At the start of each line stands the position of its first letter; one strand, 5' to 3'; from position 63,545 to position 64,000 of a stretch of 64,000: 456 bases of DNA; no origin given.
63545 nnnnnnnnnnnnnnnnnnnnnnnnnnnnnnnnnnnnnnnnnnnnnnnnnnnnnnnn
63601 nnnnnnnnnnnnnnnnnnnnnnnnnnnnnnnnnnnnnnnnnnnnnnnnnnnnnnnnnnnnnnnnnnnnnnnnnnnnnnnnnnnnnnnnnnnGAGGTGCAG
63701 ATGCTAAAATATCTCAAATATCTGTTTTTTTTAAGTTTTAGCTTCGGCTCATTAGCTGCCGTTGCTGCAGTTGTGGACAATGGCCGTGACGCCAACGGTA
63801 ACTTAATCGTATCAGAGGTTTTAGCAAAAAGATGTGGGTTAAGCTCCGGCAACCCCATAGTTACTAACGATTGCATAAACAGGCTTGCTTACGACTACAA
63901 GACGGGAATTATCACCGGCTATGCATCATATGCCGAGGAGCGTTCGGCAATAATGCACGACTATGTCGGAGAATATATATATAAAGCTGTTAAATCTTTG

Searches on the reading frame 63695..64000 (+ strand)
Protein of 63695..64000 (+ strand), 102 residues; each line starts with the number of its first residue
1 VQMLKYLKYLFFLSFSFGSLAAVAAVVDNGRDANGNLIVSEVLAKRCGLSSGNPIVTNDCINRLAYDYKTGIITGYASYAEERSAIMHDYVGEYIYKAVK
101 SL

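Call 3: search_protein_families(library=pfam, proteins=[window:63695-64000:+], max_evalue=1)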
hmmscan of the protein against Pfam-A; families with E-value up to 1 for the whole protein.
window:63695-64000:+ (102 aa): 1 family
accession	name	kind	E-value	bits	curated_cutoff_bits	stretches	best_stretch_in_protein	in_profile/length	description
PF11115.13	DUF2623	-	0.052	14.1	25.7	1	47-82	11-45/93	Protein of unknown function (DUF2623)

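Call 4: search_protein_families(library=ncbifam, proteins=[window:63695-64000:+], max_evalue=1)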
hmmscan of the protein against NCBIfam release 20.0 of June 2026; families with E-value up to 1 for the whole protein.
window:63695-64000:+ (102 aa): 0 families
